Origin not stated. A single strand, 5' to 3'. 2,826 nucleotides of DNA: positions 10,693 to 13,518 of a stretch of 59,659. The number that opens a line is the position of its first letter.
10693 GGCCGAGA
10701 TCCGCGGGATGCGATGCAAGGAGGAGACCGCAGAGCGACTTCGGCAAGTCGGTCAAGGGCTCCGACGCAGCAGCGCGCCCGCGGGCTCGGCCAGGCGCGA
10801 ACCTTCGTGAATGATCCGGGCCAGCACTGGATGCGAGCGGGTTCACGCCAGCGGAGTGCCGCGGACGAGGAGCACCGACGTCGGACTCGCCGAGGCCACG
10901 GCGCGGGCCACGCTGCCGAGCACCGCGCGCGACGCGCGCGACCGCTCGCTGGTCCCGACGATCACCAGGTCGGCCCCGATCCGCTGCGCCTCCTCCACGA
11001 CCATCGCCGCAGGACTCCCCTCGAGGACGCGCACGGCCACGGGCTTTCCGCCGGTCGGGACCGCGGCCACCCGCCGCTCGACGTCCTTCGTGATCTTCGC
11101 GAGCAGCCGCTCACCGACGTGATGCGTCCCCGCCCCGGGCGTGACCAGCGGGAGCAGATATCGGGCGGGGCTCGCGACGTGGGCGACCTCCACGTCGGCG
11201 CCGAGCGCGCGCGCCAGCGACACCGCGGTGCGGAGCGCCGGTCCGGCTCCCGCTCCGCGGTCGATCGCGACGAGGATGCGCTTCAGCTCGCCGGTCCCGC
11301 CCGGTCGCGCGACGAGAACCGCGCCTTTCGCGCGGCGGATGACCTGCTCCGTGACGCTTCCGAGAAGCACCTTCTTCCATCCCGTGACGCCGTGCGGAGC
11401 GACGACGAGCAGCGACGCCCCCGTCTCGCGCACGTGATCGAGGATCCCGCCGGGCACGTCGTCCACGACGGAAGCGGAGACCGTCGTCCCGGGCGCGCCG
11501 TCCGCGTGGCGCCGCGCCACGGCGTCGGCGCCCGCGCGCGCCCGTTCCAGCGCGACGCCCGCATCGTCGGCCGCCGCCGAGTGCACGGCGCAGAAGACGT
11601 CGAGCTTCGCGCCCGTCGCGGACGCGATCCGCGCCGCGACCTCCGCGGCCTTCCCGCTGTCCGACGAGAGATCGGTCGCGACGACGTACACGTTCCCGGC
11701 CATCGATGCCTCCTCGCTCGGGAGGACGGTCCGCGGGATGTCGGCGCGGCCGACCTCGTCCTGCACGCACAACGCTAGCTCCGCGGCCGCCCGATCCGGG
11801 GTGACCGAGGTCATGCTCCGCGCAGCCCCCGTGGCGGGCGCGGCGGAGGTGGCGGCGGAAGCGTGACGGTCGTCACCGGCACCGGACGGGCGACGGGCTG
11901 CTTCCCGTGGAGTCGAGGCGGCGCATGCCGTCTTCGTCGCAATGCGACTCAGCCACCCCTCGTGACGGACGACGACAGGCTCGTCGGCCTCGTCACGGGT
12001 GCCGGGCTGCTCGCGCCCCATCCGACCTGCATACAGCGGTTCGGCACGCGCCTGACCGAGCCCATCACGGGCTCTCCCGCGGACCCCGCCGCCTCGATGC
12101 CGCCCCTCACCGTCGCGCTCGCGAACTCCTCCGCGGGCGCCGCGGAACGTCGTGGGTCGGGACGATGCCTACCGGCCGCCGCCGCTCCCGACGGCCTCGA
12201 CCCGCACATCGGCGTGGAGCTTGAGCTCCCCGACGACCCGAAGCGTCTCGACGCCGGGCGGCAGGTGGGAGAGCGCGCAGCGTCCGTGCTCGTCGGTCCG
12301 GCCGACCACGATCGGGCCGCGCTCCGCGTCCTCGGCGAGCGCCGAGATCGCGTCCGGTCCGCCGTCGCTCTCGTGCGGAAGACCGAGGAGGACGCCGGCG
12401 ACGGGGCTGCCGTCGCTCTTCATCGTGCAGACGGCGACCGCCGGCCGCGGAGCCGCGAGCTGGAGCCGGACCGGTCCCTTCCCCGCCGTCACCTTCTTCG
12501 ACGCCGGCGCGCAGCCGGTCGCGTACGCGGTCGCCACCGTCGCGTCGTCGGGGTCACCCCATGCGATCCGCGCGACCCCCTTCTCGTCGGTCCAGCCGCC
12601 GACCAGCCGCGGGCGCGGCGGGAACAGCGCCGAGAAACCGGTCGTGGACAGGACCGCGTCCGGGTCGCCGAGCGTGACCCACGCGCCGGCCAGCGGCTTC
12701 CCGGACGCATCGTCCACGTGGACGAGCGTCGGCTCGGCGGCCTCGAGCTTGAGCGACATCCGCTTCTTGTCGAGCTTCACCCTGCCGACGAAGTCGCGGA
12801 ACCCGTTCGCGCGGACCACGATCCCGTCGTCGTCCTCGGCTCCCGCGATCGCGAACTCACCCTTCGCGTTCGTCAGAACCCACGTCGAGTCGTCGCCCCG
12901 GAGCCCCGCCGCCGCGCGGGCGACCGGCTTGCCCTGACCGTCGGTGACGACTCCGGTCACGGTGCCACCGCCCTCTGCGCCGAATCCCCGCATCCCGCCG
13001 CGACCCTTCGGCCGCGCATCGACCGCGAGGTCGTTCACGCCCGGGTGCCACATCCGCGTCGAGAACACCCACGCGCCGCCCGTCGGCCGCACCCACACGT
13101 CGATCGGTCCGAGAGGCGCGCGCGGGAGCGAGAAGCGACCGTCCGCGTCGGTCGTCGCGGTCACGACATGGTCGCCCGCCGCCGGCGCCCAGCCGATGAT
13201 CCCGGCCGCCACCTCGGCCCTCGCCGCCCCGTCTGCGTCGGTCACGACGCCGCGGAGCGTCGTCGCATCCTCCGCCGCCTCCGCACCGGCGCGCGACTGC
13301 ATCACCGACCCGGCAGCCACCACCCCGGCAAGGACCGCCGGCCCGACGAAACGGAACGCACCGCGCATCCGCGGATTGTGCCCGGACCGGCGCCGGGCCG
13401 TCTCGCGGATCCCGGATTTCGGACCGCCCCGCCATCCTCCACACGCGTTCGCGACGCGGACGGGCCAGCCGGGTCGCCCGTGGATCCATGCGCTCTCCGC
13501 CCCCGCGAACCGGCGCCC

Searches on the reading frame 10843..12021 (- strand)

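Call 74: search_protein_families(library=pfam, proteins=[window:10843-12021:-], max_evalue=0.0001)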
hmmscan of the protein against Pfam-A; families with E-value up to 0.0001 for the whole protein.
window:10843-12021:- (392 aa): 1 family
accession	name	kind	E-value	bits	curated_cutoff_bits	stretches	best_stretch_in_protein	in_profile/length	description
PF00582.32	Usp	-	3.8e-44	151.1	24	2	247-387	3-141/141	Universal stress protein family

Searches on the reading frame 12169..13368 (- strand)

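Call 74: search_protein_families(library=pfam, proteins=[window:12169-13368:-], max_evalue=0.0001)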
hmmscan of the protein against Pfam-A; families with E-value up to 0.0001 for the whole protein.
window:12169-13368:- (399 aa): 2 families
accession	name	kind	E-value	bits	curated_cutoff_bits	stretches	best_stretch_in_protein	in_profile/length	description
PF13620.12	CarboxypepD_reg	-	6.5e-20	71.7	32.3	2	136-200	1-70/82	Carboxypeptidase regulatory-like domain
PF13715.12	CarbopepD_reg_2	-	3.3e-08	33.9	32.2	0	137-209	1-75/88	CarboxypepD_reg-like domain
